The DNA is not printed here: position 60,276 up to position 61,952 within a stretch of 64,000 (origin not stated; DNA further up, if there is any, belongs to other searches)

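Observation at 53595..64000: O-antigen/EPS-type biosynthesis cluster with a compositional mosaic: GC-rich wecA/GT/asnB joined to an AT-rich GT/methyltransferase/polymerase block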

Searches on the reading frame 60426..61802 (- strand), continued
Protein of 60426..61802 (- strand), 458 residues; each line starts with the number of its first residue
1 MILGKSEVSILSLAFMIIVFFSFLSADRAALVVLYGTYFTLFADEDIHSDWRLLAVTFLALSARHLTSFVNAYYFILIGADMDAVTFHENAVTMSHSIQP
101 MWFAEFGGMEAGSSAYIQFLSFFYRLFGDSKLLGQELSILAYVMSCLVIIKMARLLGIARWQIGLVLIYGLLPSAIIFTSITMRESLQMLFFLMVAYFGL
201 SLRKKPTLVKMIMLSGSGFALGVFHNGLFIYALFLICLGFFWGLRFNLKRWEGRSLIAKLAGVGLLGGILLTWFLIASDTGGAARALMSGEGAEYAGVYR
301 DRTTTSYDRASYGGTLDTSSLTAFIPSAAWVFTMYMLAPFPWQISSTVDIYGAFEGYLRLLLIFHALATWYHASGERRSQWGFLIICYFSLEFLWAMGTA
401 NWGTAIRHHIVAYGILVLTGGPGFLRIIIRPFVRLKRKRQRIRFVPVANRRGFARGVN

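Call 53: find_encoding_contigs(protein=P0103, flank=10000, max_places=1)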
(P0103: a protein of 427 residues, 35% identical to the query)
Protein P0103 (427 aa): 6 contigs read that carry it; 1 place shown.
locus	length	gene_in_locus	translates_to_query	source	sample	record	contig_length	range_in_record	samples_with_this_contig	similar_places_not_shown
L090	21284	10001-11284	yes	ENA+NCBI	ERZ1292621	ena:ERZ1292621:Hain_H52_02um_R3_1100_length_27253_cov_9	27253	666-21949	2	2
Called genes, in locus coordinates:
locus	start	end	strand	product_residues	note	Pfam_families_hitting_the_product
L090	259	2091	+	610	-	PF00082:Peptidase_S8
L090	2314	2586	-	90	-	PF13683:rve_3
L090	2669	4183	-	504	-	-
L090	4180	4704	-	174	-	PF16811:TAtT (weak), PF13414:TPR_11 (faint), PF21033:RMD1-3 (weak), PF14559:TPR_19 (faint), PF21033:RMD1-3 (weak)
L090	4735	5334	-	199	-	-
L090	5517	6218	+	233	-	-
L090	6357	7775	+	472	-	PF02397:Bac_transf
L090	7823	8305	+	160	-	PF01451:LMWPc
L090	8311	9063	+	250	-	PF01522:Polysacc_deac_1 (faint), PF10096:DUF2334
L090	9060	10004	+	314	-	PF00535:Glycos_transf_2, PF10111:Glyco_tranf_2_2, PF13641:Glyco_tranf_2_3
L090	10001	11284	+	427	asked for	-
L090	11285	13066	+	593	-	PF16126:DUF4838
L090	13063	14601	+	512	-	PF01943:Polysacc_synt, PF13440:Polysacc_synt_3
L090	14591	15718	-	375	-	PF13439:Glyco_transf_4, PF13579:Glyco_trans_4_4, PF20706:GT4-conflict (weak), PF00534:Glycos_transf_1, PF13692:Glyco_trans_1_4, PF13524:Glyco_trans_1_2 (weak)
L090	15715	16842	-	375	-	PF13477:Glyco_trans_4_2, PF13439:Glyco_transf_4 (weak), PF13579:Glyco_trans_4_4, PF00534:Glycos_transf_1, PF13692:Glyco_trans_1_4, PF13524:Glyco_trans_1_2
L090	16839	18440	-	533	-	PF14305:ATPgrasp_TupA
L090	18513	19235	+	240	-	-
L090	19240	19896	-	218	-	-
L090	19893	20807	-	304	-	-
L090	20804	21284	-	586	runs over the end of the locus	PF04932:Wzy_C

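Call 67: predict_structure(alignment_id=A2)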
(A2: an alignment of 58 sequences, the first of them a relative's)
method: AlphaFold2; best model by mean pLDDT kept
length: 531 residues; sequences in the alignment: 58
mean_pLDDT: 79.7   pTM: 0.63
mean pLDDT of the five models: 79.7, 78.6, 77.0, 75.7, 75.3
residues with pLDDT >= 90: 194; 70-90: 186; 50-70: 130; < 50: 21
segments of 3 or more residues with pLDDT < 50: 344-346, 521-531
pLDDT, mean of each block of 10 residues (from residue 1): 94 96 91 68 75 97 96 94 96 96 91 97 91 74 91 91 75 86 85 92 95 70 92 91 61 56 60 63 53 64 71 66 63 64 49 63 72 83 87 89 91 69 90 86 85 76 91 91 68 84 91 74 45 38
secondary structure, 60 per line:
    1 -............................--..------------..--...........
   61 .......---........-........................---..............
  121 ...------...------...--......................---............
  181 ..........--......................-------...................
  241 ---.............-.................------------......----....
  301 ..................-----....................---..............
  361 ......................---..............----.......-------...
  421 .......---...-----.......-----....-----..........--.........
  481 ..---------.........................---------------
elements in order: H2-29 H50-67 H71-78 H80-103 H107-123 E130-132 E139-141 H144-165 H169-190 H193-214 H222-240 H244-256 H258-274 H287-292 H297-318 H324-343 H347-382 H386-399 E404-410 H418-427 E431-433 E439-445 H451-454 E460-469 E472-482 H492-516

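Call 76: search_protein_representatives(alignment_id=A1)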
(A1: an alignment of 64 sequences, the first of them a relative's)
Query: 64 sequences, 426 profile positions. Proteins with E-value up to 0.001 (for the whole library): 7125; up to 1e-10: 3142; up to 1e-30: 1033. The best 150 are listed.
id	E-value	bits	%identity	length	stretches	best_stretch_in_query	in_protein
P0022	2.5e-167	573.4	-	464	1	4-420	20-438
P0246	2.1e-161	553.9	-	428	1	2-423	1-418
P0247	2.0e-157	540.8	-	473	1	2-419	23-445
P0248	1.2e-152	525.0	-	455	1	2-412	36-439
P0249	4.2e-144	496.9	-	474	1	5-419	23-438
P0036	5.6e-143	493.2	-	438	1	2-421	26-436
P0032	1.3e-139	482.1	-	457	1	2-423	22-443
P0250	4.3e-136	470.5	-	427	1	2-419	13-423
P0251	6.8e-135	466.6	-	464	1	2-409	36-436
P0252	1.3e-134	465.6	-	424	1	7-416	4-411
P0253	1.3e-134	465.6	-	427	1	2-419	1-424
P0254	1.0e-131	456.1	-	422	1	8-418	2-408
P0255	2.3e-128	445.0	-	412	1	11-412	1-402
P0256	1.3e-126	439.2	-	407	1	7-405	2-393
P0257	2.1e-126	438.6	-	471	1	2-414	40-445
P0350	6.2e-88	311.8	-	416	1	14-413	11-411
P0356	8.5e-86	304.8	-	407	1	10-409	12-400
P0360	2.8e-85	303.1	-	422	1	7-410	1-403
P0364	1.2e-84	301.0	-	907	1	11-406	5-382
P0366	5.0e-84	299.0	-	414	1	13-413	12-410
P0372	1.9e-83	297.0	-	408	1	12-417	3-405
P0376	1.0e-82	294.6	-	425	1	13-419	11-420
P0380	3.0e-82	293.1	-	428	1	8-423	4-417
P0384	1.4e-81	290.9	-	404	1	13-418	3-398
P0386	3.2e-81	289.7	-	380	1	33-401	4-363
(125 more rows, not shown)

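Call 77: search_protein_families(library=pfam, proteins=[P0350, P0356, P0360, P0364, P0366, P0372, P0376, P0380, P0384, P0386], max_evalue=0.1)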
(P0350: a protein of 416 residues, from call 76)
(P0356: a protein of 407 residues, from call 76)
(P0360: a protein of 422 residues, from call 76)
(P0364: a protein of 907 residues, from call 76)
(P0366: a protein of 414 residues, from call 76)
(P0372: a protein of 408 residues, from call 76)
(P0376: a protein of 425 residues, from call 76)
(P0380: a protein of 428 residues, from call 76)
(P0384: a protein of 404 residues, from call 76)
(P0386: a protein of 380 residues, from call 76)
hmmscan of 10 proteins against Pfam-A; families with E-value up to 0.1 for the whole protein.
P0350 (416 aa): 0 families

P0356 (407 aa): 0 families

P0360 (422 aa): 1 family
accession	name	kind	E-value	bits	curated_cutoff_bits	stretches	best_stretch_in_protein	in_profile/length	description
PF24283.1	DUF7471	-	0.015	15.7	27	1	334-399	16-81/86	Family of unknown function (DUF7471)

P0364 (907 aa): 0 families

P0366 (414 aa): 0 families

P0372 (408 aa): 0 families

P0376 (425 aa): 0 families

P0380 (428 aa): 0 families

P0384 (404 aa): 0 families

P0386 (380 aa): 0 families

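Call 79: search_dna_similar(query=P0001, collection=plasmids, mode=protein, max_evalue=0.001, max_rows=20)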
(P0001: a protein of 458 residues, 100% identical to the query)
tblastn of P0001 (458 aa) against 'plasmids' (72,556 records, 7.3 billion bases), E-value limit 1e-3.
No match.

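Call 83: find_encoding_contigs(protein=P0004, flank=10000, max_places=1)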
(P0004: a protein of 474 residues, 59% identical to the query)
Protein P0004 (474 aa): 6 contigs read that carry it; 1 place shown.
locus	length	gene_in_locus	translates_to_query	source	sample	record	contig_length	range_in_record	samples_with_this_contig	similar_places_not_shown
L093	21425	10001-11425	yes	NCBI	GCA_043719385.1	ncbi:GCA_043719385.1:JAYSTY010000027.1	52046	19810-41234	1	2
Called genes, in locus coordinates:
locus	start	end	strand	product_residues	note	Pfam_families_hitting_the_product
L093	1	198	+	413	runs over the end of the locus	PF13439:Glyco_transf_4, PF13477:Glyco_trans_4_2 (weak), PF13579:Glyco_trans_4_4, PF00534:Glycos_transf_1, PF13692:Glyco_trans_1_4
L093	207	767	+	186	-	PF00908:dTDP_sugar_isom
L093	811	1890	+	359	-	PF01073:3Beta_HSD, PF01370:Epimerase, PF02719:Polysacc_synt_2, PF04321:RmlD_sub_bind, PF07993:NAD_binding_4, PF16363:GDP_Man_Dehyd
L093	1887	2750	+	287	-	PF00483:NTP_transferase, PF12804:NTP_transf_3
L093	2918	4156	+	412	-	PF03023:MurJ, PF01554:MatE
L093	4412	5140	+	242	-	PF05711:TylF, PF13578:Methyltransf_24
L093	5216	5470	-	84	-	PF13586:DDE_Tnp_1_2 (weak)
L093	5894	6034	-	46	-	-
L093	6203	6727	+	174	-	PF01757:Acyl_transf_3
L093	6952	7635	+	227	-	PF13489:Methyltransf_23, PF13649:Methyltransf_25, PF13847:Methyltransf_31, PF08241:Methyltransf_11, PF08242:Methyltransf_12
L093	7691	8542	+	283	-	PF13489:Methyltransf_23, PF06325:PrmA, PF08003:Methyltransf_9 (weak), PF13847:Methyltransf_31, PF08241:Methyltransf_11, PF08242:Methyltransf_12, PF13649:Methyltransf_25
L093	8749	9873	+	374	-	PF13439:Glyco_transf_4, PF13579:Glyco_trans_4_4, PF00534:Glycos_transf_1, PF13692:Glyco_trans_1_4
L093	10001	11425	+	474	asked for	-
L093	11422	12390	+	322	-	PF00106:adh_short, PF01073:3Beta_HSD, PF01370:Epimerase, PF02719:Polysacc_synt_2, PF04321:RmlD_sub_bind, PF07993:NAD_binding_4, PF08659:KR, PF13460:NAD_binding_10, +1 more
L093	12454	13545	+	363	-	PF13439:Glyco_transf_4, PF13579:Glyco_trans_4_4, PF00534:Glycos_transf_1, PF13692:Glyco_trans_1_4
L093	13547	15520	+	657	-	PF13522:GATase_6, PF13537:GATase_7, PF00733:Asn_synthase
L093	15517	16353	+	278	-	PF13489:Methyltransf_23, PF08241:Methyltransf_11, PF08242:Methyltransf_12, PF13649:Methyltransf_25, PF13847:Methyltransf_31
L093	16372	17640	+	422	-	PF13477:Glyco_trans_4_2, PF13439:Glyco_transf_4 (weak), PF13579:Glyco_trans_4_4, PF20706:GT4-conflict, PF00534:Glycos_transf_1, PF13692:Glyco_trans_1_4, PF13524:Glyco_trans_1_2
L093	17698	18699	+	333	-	PF01522:Polysacc_deac_1 (weak)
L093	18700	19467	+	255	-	PF00551:Formyl_trans_N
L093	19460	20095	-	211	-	PF04199:Cyclase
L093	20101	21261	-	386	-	-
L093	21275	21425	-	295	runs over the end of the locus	PF00126:HTH_1, PF03466:LysR_substrate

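Call 84: find_encoding_contigs(protein=P0036, flank=10000, max_places=1)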
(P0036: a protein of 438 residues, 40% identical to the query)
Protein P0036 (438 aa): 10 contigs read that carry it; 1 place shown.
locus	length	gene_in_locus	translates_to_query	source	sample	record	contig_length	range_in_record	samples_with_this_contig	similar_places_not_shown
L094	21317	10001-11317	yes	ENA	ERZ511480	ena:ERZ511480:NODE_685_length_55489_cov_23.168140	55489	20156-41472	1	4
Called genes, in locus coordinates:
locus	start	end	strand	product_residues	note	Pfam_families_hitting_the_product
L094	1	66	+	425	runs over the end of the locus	PF03721:UDPG_MGDP_dh_N, PF00984:UDPG_MGDP_dh, PF03720:UDPG_MGDP_dh_C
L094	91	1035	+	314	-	PF01408:GFO_IDH_MocA, PF22725:GFO_IDH_MocA_C3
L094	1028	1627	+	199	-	PF25084:LbH_EIF2B (weak), PF00132:Hexapep, PF25087:GMPPB_C (weak), PF25084:LbH_EIF2B (weak), PF14602:Hexapep_2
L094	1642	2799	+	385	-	PF01041:DegT_DnrJ_EryC1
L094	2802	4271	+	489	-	PF01943:Polysacc_synt, PF13440:Polysacc_synt_3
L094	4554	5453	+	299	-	PF13469:Sulfotransfer_3 (faint)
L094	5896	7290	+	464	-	PF23019:DUF7033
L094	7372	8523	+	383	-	-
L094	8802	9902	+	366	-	-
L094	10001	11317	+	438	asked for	-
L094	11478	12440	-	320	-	PF01073:3Beta_HSD, PF01370:Epimerase, PF02719:Polysacc_synt_2, PF04321:RmlD_sub_bind, PF07993:NAD_binding_4 (faint), PF16363:GDP_Man_Dehyd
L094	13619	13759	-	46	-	-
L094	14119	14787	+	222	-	PF13489:Methyltransf_23 (weak), PF08241:Methyltransf_11, PF08242:Methyltransf_12 (weak), PF13649:Methyltransf_25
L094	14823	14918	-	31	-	-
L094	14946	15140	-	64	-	-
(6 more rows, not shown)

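Call 85: search_dna_similar(query=P0001, collection=phages, mode=protein, max_evalue=1, max_rows=10)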
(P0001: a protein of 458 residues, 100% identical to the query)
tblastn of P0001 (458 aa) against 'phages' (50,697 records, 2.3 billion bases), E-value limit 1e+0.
No match.

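Call 87: search_protein_families(library=pfam, alignment_id=A2, max_evalue=1)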
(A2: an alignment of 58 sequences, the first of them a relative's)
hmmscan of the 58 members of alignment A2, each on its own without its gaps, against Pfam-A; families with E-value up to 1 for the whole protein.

A. member 1, P0117 (531 aa): 2 families
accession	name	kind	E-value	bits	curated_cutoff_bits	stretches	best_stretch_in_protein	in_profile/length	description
PF00953.26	Glycos_transf_4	-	1.6e-39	135.9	27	1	84-240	2-159/160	Glycosyl transferase family 4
PF19636.4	DUF6139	-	0.076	13.4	27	1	431-466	24-59/77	Family of unknown function (DUF6139)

B. families by the number of members that match (of 58 scanned): 19 families
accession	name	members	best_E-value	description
PF00953.26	Glycos_transf_4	58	1.6e-44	Glycosyl transferase family 4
PF10003.15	DUF2244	9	0.025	Integral membrane protein (DUF2244)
PF13781.11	DoxX_3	4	0.023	DoxX-like family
PF12666.12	PrgI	4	0.26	PrgI family protein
PF03733.18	YccF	3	0.21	Inner membrane component domain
PF11382.13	MctB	2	0.013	Copper transport outer membrane protein, MctB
PF11995.13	DUF3490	2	0.051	Domain of unknown function (DUF3490)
PF11391.13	DUF2798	2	0.35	Protein of unknown function (DUF2798)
PF19636.4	DUF6139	1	0.076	Family of unknown function (DUF6139)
PF13160.11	DUF3995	1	0.083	Protein of unknown function (DUF3995)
PF07330.17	DUF1467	1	0.097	Protein of unknown function (DUF1467)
PF12226.14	Astro_capsid_p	1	0.12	Turkey astrovirus capsid protein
PF05915.17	TMEM_230_134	1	0.15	Transmembrane proteins 230/134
PF17366.7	AGA2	1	0.23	A-agglutinin-binding subunit Aga2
PF09803.14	Pet100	1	0.35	Pet100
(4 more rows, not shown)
